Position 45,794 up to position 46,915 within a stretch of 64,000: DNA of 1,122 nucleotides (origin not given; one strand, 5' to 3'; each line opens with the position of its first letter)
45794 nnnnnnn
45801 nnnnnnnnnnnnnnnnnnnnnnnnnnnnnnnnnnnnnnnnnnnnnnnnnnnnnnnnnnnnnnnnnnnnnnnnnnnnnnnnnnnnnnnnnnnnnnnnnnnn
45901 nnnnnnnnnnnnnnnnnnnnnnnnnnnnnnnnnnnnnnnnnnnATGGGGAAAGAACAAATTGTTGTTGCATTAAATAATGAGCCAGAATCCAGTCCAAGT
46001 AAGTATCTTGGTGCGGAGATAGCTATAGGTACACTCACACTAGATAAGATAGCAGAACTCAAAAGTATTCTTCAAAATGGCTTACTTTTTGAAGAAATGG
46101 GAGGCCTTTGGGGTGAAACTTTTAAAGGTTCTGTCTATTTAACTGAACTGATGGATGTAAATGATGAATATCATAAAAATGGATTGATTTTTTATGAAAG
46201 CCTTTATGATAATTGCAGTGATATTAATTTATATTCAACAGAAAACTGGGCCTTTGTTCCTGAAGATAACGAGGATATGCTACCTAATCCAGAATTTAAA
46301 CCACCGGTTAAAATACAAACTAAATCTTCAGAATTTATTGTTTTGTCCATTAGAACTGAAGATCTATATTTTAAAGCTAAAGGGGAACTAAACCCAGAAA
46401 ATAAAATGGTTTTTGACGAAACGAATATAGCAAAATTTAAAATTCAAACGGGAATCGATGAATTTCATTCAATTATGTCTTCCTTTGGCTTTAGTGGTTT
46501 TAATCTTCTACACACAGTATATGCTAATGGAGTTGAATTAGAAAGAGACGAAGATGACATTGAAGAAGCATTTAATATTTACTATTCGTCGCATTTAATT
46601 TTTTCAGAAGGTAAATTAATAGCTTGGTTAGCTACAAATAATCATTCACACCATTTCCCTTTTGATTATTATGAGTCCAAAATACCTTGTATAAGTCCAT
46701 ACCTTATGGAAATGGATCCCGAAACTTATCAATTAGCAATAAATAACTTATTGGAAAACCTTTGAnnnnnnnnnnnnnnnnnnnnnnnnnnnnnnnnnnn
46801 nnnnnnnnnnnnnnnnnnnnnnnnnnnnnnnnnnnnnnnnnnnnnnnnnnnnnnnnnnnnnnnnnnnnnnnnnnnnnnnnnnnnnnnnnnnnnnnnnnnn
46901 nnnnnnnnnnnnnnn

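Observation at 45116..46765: Orphan three-gene module between cca and serS with a triple palindromic repeat array in its divergent promoter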

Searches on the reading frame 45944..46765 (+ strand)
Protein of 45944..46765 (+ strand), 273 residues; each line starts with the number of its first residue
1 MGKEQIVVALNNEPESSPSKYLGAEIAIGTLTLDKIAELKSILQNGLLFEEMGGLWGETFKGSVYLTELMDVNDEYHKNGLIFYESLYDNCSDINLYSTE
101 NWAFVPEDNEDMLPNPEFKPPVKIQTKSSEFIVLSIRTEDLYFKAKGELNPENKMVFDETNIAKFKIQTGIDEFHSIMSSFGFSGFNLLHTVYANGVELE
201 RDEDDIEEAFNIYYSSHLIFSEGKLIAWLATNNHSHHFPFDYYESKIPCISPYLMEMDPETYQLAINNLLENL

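Call 5: search_protein_families(library=pfam, proteins=[window:45944-46765:+], max_evalue=1)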
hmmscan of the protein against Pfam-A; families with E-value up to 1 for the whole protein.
window:45944-46765:+ (273 aa): 0 families

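Call 6: search_protein_families(library=ncbifam, proteins=[window:45944-46765:+], max_evalue=1)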
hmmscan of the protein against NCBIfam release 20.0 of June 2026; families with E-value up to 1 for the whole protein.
window:45944-46765:+ (273 aa): 0 families

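Call 7: search_protein_families(library=phrogs, proteins=[window:45944-46765:+], max_evalue=1)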
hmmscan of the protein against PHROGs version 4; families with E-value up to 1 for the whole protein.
window:45944-46765:+ (273 aa): 0 families

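Call 8: search_protein_families(library=padloc, proteins=[window:45944-46765:+], max_evalue=1)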
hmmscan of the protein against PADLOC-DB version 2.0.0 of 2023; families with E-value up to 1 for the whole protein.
window:45944-46765:+ (273 aa): 0 families

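Call 10: find_encoding_contigs(protein=window:45944-46765:+, flank=6000, max_places=10)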
Protein window:45944-46765:+ (273 aa): 7 contigs read that carry it; 6 places shown.
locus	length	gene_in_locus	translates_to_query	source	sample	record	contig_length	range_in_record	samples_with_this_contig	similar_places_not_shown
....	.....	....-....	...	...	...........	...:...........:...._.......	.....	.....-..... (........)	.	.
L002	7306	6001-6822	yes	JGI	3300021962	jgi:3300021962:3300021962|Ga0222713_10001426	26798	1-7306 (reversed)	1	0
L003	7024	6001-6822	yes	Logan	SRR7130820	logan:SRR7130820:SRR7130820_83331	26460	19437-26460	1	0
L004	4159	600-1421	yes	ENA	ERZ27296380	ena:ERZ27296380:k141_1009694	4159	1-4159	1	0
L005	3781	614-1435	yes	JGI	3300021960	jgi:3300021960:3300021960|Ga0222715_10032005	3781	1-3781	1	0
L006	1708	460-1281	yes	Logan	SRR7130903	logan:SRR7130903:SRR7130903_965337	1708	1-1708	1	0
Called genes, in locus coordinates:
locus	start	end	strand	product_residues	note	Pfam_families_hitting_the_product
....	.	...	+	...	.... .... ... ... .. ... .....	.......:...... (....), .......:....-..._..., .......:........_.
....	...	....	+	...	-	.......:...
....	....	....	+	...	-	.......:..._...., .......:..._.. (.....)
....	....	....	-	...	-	-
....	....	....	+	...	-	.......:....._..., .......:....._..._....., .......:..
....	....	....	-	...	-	-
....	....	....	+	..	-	-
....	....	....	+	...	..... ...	-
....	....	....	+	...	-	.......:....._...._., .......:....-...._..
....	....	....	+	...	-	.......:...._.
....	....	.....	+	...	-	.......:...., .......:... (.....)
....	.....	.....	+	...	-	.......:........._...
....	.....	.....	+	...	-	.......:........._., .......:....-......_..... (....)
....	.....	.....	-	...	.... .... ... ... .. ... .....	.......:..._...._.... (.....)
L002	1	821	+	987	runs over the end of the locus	PF04851:ResIII (weak), PF00176:SNF2-rel_dom, PF00271:Helicase_C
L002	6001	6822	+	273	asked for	-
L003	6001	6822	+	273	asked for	-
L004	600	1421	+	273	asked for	-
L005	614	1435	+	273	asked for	-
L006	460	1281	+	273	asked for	-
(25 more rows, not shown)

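Call 11: find_homologous_proteins(query=window:45944-46762:+, max_evalue=0.01)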
Query window:45944-46762:+ (273 aa): 29 proteins with E <= 0.01 among 346 candidates.
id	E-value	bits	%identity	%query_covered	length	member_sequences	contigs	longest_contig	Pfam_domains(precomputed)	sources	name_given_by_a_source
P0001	6.2e-177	605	99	100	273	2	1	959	-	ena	-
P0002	4.0e-112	392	63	100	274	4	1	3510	-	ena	-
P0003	3.4e-111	389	63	100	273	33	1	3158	-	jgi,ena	-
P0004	8.3e-111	388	63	99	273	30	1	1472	-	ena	-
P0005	2.1e-110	387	63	99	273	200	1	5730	-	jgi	jgi:hypothetical protein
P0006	5.3e-110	385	63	100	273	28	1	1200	-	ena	-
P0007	5.4e-110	385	63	100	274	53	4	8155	-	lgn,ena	-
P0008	1.8e-108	380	62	100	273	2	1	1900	-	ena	-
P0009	3.2e-107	376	62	100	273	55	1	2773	-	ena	-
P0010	1.9e-106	374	61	100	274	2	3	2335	-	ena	-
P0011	6.2e-106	372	61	100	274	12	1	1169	-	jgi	-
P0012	1.9e-104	367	60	100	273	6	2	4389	-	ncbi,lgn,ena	-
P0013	7.3e-104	365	59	100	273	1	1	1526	-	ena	-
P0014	1.2e-103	365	59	100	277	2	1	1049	-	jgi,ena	-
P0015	3.5e-102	360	60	99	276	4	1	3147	-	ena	-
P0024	3.9e-77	278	47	99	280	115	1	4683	-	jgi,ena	jgi:hypothetical protein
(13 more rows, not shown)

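Call 13: find_encoding_contigs(protein=P0007, flank=6000, max_places=4)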
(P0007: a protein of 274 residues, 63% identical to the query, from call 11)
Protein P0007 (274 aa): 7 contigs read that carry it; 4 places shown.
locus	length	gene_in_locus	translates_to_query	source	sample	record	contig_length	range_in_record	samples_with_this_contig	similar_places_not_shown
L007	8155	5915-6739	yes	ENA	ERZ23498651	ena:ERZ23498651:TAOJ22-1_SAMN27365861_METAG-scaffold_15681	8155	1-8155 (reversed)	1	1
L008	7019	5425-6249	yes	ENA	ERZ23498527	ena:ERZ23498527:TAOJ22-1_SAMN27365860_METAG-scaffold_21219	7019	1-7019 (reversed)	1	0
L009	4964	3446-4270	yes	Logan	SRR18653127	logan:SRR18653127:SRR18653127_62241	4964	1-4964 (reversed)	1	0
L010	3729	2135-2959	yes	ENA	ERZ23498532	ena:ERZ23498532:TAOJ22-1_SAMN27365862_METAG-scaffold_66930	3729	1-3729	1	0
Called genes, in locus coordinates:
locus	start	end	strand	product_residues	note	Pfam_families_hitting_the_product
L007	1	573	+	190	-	?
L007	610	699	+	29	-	-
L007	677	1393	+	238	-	-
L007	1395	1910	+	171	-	-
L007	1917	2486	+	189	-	PF09603:Fib_succ_major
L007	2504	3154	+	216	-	-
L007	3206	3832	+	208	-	PF09603:Fib_succ_major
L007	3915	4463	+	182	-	-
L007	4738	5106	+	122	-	-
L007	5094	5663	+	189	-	-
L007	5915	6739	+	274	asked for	-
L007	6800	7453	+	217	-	-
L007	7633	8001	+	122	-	-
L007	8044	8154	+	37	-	?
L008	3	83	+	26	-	?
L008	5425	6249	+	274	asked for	-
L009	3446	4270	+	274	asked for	-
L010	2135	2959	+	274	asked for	-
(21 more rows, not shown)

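Call 14: find_encoding_contigs(protein=P0024, flank=6000, max_places=4)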
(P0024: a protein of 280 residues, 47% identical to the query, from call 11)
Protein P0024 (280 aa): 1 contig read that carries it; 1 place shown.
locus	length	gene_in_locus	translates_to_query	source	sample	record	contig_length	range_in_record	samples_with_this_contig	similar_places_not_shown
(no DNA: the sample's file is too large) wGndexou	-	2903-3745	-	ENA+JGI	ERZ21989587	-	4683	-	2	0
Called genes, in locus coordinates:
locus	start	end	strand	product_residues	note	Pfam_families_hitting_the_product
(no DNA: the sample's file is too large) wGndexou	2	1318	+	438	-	?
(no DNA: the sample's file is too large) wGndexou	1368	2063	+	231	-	PF23952:LRR_EndoS (faint)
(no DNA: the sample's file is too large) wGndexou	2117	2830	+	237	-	-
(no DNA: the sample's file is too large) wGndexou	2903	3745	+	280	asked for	-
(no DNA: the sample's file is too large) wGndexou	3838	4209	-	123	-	PF07603:Lcl_C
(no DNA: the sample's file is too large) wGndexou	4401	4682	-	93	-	?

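Call 15: find_related_loci(query=A1, collection=viral_contigs, flank=10000)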
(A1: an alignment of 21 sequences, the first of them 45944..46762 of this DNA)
Query A1 (273 aa) in viral_contigs; peptide patterns used: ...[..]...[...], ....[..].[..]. (x = any residue, [..] = any of these).
87 stretches matched a pattern, but none encodes a relative of the query by tblastn (E <= 1e-3).

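Call 16: find_related_loci(query=A1, collection=genome_contigs, flank=10000)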
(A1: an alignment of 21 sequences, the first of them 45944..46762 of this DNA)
Query A1 (273 aa) in genome_contigs; peptide patterns used: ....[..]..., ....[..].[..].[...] (x = any residue, [..] = any of these).
86 stretches matched a pattern; 4 encode a relative of the query (tblastn E <= 1e-3); 4 distinct loci.
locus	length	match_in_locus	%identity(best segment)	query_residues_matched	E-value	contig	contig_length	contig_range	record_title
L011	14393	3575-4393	64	1-273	2e-117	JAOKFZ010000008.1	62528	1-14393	Bacteroidia bacterium isolate AH-578-I02 AH-578-I02_NODE_8, whole genome shotgun sequence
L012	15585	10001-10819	60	3-273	4e-104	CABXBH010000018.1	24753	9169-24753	MAG: uncultured Bacteroidetes bacterium isolate AG-313-F11 genome assembly, contig: AG-313-F11_NODE_18, whole genome sho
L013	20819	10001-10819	59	3-273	8e-102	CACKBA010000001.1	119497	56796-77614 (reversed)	uncultured Bacteroidetes bacterium isolate AG-453-G13 genome assembly, contig: AG-453-G13_NODE_1, whole genome shotgun s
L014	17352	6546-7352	51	1-273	2e-81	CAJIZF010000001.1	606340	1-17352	MAG: uncultured Flavobacteriaceae bacterium isolate FRAM18_bin221 genome assembly, contig: FRAM18_bin221-1, whole genome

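Call 20: search_protein_families(library=pfam, proteins=[L012:7420-8112:+, L012:8131-9054:+, L012:9056-9940:+, L012:11241-11972:+, L012:11986-12663:+, L012:12711-13313:+, L012:13850-14260:+, L013:8292-8903:+, L013:8896-9942:+, L013:10852-11208:+], max_evalue=0.001)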
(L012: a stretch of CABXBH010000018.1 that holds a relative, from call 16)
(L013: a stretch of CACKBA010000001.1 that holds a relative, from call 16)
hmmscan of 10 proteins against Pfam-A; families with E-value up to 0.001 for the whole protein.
L012:7420-8112:+ (230 aa): 2 families
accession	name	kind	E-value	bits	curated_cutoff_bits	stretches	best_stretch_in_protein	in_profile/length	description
PF18376.6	MDD_C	-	6.8e-11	42.8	23.2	1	81-211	3-136/186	Mevalonate 5-diphosphate decarboxylase C-terminal domain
PF22700.2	MVD-like_N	-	1.8e-07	31.3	27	1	17-58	116-155/157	Diphosphomevalonate decarboxylase-like N-terminal domain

L012:8131-9054:+ (307 aa): 1 family
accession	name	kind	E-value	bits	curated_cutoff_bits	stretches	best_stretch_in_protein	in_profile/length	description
PF00288.32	GHMP_kinases_N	-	2.7e-05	24.7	22.3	1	81-145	20-79/87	GHMP kinases N terminal domain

L012:9056-9940:+ (294 aa): 1 family
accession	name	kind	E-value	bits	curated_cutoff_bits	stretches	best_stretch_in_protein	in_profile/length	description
PF01040.23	UbiA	-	9.9e-23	81.1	34.2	1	54-268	21-239/250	UbiA prenyltransferase family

L012:11241-11972:+ (243 aa): 4 families
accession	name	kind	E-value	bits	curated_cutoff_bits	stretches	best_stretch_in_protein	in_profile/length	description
PF14572.12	Pribosyl_synth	-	1.4e-24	87.5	27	1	135-241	74-183/184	Phosphoribosyl synthetase-associated domain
PF13793.12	Pribosyltran_N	-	8.6e-24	84.1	25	1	1-53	65-117/117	N-terminal domain of ribose phosphate pyrophosphokinase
PF00156.33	Pribosyltran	-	1.1e-16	60.9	26.3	1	92-182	27-125/158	Phosphoribosyl transferase domain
PF14681.12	UPRTase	-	0.0002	21.3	27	1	125-193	100-169/206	Uracil phosphoribosyltransferase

L012:11986-12663:+ (225 aa): 2 families
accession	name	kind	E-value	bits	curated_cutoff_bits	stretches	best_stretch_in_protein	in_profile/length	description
PF14693.11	Ribosomal_TL5_C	-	4.6e-24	85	27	1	99-180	1-83/84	Ribosomal protein TL5, C-terminal domain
PF01386.24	Ribosomal_L25p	-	1e-23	84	23.6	1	6-91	1-82/82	Ribosomal L25p family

L012:12711-13313:+ (200 aa): 1 family
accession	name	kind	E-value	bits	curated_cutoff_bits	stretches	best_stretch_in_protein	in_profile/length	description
PF01195.25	Pept_tRNA_hydro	-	1.6e-61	207.8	27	1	18-199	1-183/183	Peptidyl-tRNA hydrolase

L012:13850-14260:+ (136 aa): 1 family
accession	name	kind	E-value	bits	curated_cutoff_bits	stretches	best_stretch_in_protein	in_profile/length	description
PF01687.23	Flavokinase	-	9.5e-40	136.1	19.6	1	7-127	1-122/124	Riboflavin kinase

L013:8292-8903:+ (203 aa): 1 family
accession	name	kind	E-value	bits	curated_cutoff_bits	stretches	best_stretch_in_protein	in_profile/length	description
PF14063.11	DUF4254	-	5.1e-56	188.9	27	1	40-180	2-142/144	Protein of unknown function (DUF4254)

L013:8896-9942:+ (348 aa): 1 family
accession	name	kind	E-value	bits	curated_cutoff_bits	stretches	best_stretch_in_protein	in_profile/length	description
PF01075.23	Glyco_transf_9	-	3.7e-14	53.1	22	1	74-298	3-226/247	Glycosyltransferase family 9 (heptosyltransferase)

L013:10852-11208:+ (118 aa): 0 families

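Call 21: search_protein_families(library=pfam, proteins=[L011:1409-2152:+, L011:2165-3508:+, L011:4455-5096:+, L011:5328-5699:+, L011:5781-6227:+, L007:5094-5663:+, L007:6800-7453:+, L014:5321-5869:+, L014:5923-6507:+, L014:7857-8276:+], max_evalue=0.001)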
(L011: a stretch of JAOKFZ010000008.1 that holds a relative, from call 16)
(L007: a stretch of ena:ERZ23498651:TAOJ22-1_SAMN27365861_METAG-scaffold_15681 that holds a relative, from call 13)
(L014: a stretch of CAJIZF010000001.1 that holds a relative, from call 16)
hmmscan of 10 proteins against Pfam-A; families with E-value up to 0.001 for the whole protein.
L011:1409-2152:+ (247 aa): 0 families

L011:2165-3508:+ (447 aa): 2 families
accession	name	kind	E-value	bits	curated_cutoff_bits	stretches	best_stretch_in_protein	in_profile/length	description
PF01068.26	DNA_ligase_A_M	-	3.3e-10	40.4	26.2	1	37-189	25-190/204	ATP dependent DNA ligase domain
PF04679.21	DNA_ligase_A_C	-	4.2e-05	24.3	27.5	1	213-332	1-94/94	ATP dependent DNA ligase C terminal region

L011:4455-5096:+ (213 aa): 0 families

L011:5328-5699:+ (123 aa): 0 families

L011:5781-6227:+ (148 aa): 0 families

L007:5094-5663:+ (189 aa): 0 families

L007:6800-7453:+ (217 aa): 0 families

L014:5321-5869:+ (182 aa): 0 families

L014:5923-6507:+ (194 aa): 0 families

L014:7857-8276:+ (139 aa): 0 families

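Call 28: predict_structure(alignment_id=A1)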
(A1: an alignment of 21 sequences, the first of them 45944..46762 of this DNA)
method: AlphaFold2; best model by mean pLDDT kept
length: 273 residues; sequences in the alignment: 21
mean_pLDDT: 81.3   pTM: 0.80
mean pLDDT of the five models: 81.3, 81.1, 79.5, 76.8, 76.3
residues with pLDDT >= 90: 86; 70-90: 140; 50-70: 32; < 50: 15
segments of 3 or more residues with pLDDT < 50: 85-96
pLDDT, mean of each block of 10 residues (from residue 1): 80 64 87 93 94 80 88 82 54 51 81 82 80 88 86 84 88 86 85 90 58 83 90 71 75 94 96 93
secondary structure, 60 per line:
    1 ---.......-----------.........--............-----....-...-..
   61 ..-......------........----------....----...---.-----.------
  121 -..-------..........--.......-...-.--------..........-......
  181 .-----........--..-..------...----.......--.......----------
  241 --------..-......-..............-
elements in order: E4-10 E22-30 H33-44 E50-53 E59-62 H64-69 E76-83 H94-97 E102-104 E131-140 E143-149 E164-173 H175-181 E187-194 E215-221 E224-230 H252-257 H259-272

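Call 42: fold_search(model_id=the predicted structure, library=viral)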
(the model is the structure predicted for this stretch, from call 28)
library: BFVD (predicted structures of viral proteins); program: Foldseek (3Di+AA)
matches with E <= 10: 327; with E <= 0.001: 5
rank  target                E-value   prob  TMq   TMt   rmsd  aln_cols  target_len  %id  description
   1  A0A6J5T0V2            1.3e-05  1.00  0.34  0.26  10.6       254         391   16  Uncharacterized protein [uncultured Caudovirales phage]
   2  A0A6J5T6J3            1.4e-05  1.00  0.39  0.51   7.1       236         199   14  Uncharacterized protein [uncultured Caudovirales phage]
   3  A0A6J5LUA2            4.7e-05  1.00  0.37  0.31  13.9       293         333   15  Uncharacterized protein [uncultured Caudovirales phage]
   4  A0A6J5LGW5            1.3e-04  1.00  0.33  0.25   9.7       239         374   10  Uncharacterized protein [uncultured Caudovirales phage]
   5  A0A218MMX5            8.3e-04  0.99  0.32  0.37  11.8       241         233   11  Uncharacterized protein [uncultured virus]
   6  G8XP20                6.6e-02  0.03  0.09  0.09  28.9       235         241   10  Truncated glycoprotein [Spring viremia of carp virus]
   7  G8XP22                1.1e-01  0.03  0.09  0.07  28.8       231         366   10  Truncated glycoprotein [Spring viremia of carp virus]
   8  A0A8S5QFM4            1.3e-01  0.02  0.10  0.05  27.9       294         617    8  Uncharacterized protein [Siphoviridae sp. ctRBF36]
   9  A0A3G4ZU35            1.7e-01  0.02  0.09  0.06  21.6       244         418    8  Uncharacterized protein [Edafosvirus sp.]
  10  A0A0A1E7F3            2.1e-01  0.03  0.10  0.07  26.9       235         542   11  Glycoprotein [Lepeophtheirus salmonis rhabdovirus 127]
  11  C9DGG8                3.0e-01  0.06  0.15  0.18  17.8       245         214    8  Uncharacterized protein [Delftia phage PhiW-14]
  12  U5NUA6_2              3.6e-01  0.02  0.06  0.02  23.3       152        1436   10  Polyprotein [Rhizoctonia cerealis alphaendornavirus 1]
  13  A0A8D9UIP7            3.6e-01  0.01  0.09  0.06  29.2       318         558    8  G [Lotus corniculatus virus 1]
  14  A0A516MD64            4.8e-01  0.04  0.07  0.15  18.7       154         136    8  (no name in the UniProt tables at hand)
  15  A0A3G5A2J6            5.7e-01  0.02  0.12  0.11  22.6       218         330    6  Uncharacterized protein [Harvfovirus sp.]
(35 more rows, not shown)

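Call 44: search_solved_structures(query=A1, max_evalue=10)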
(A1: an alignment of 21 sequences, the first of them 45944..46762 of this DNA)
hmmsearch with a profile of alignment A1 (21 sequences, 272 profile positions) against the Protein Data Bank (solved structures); distinct sequences matched with E-value up to 10: 0.

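Call 58: search_protein_families(library=phrogs, proteins=[L011:2165-3508:+, L011:8695-9627:+, L011:11350-12333:+, L011:12364-13626:+, L011:7131-7838:-, L007:677-1393:+], max_evalue=0.001)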
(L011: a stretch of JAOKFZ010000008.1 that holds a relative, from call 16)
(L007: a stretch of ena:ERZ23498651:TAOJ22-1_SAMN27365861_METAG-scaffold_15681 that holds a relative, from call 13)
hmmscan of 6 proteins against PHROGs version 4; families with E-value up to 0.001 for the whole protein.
L011:2165-3508:+ (447 aa): 1 family
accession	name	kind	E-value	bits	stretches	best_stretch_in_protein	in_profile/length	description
phrog_114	-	DNA, RNA and nucleotide metabolism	4.5e-20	72.7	1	27-253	235-465/634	ATP-dependent DNA ligase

L011:8695-9627:+ (310 aa): 0 families

L011:11350-12333:+ (327 aa): 1 family
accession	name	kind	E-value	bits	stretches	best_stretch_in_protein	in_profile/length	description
phrog_21942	-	unknown function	1.2e-129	433.3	1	2-324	3-337/344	-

L011:12364-13626:+ (420 aa): 0 families

L011:7131-7838:- (235 aa): 0 families

L007:677-1393:+ (238 aa): 1 family
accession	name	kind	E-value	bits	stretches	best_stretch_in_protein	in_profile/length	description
phrog_1035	-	DNA, RNA and nucleotide metabolism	4.5e-07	31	1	70-214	97-216/271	endonuclease VII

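Call 66: search_dna_similar(query=window:45944-46762:+, collection=phages, mode=protein, max_evalue=0.01, max_rows=25)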
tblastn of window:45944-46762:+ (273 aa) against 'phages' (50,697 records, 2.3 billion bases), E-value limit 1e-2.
No match.

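Call 71: search_protein_representatives(alignment_id=A1)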
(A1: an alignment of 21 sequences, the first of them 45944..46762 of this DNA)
Query: 21 sequences, 272 profile positions. Proteins with E-value up to 0.001 (for the whole library): 37; up to 1e-10: 19; up to 1e-30: 6. The best 37 are listed.
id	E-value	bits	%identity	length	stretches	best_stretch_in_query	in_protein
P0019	4.1e-129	446.3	-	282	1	3-272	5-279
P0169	9.5e-74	264.7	-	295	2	1-247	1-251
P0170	8.0e-73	261.6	-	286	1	1-272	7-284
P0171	2.7e-72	259.9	-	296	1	3-272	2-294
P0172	2.0e-64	234.1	-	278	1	1-272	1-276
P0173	6.1e-41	157.1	-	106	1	1-93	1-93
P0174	3.5e-30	121.8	-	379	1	3-233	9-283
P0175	1.5e-26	109.9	-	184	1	2-189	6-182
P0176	9.6e-24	100.7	-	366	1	2-255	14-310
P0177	3.0e-23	99.1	-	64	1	1-62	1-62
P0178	7.7e-22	94.5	-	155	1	1-108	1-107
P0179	6.6e-18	81.6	-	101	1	1-53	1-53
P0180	8.2e-17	78.0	-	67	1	1-53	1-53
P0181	8.8e-17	77.9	-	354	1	6-232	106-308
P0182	2.5e-16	76.4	-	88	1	2-60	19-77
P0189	2.2e-08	50.4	-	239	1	16-256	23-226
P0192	5.4e-08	49.1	-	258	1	3-268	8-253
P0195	1.6e-07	47.5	-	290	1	17-231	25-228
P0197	2.5e-05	40.3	-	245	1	12-231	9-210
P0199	6.0e-05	39.1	-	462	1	3-157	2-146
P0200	6.5e-05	39.0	-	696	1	42-242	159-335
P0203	6.3e-04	35.7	-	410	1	19-267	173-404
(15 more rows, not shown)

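Call 72: search_protein_families(library=pfam, proteins=[P0174, P0176, P0181, P0199, P0200, P0203, P0189, P0192, P0195, P0197], max_evalue=0.01)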
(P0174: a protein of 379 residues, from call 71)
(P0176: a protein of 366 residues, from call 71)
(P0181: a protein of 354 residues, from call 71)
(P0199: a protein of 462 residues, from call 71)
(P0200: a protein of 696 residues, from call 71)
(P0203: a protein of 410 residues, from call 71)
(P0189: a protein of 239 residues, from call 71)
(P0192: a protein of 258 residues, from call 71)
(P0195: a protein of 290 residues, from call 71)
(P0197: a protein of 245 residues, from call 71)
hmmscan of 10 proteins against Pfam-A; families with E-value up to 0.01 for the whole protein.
P0174 (379 aa): 0 families

P0176 (366 aa): 0 families

P0181 (354 aa): 0 families

P0199 (462 aa): 0 families

P0200 (696 aa): 3 families
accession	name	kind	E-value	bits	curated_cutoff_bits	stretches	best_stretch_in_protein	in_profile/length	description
PF13475.11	DUF4116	-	3.3e-90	295.9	24.9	7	483-534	2-49/49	Domain of unknown function (DUF4116)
PF00533.33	BRCT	-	4.7e-07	30.4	21.3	1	11-76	10-75/78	BRCA1 C Terminus (BRCT) domain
PF18316.7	S-l_SbsC_C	-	4.1e-06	27.6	26.6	0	558-586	58-86/86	S-layer protein SbsC C-terminal domain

P0203 (410 aa): 0 families

P0189 (239 aa): 0 families

P0192 (258 aa): 0 families

P0195 (290 aa): 0 families

P0197 (245 aa): 0 families

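Call 82: search_protein_families(library=pfam, alignment_id=A1, max_evalue=10)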
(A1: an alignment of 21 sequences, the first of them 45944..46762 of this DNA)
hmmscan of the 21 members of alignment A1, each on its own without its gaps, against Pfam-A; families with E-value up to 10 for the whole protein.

A. member 1, window:45944-46762:+ (273 aa): 0 families

B. families by the number of members that match (of 21 scanned): 7 families
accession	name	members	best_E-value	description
PF03443.20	AA9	3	0.029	Auxiliary Activity family 9 (formerly GH61)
PF07341.16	DUF1473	1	0.041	Protein of unknown function (DUF1473)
PF25682.1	Phage_VG64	1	0.045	Mycobacterium phage VG64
PF05600.17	CDK5RAP3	1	0.12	CDK5 regulatory subunit-associated protein 3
PF20308.4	TPR-S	1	0.13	Tetratricopeptide Repeats-Sensor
PF00851.24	Peptidase_C6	1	0.14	Helper component proteinase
PF17288.8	Terminase_3C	1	0.16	Terminase RNAseH like domain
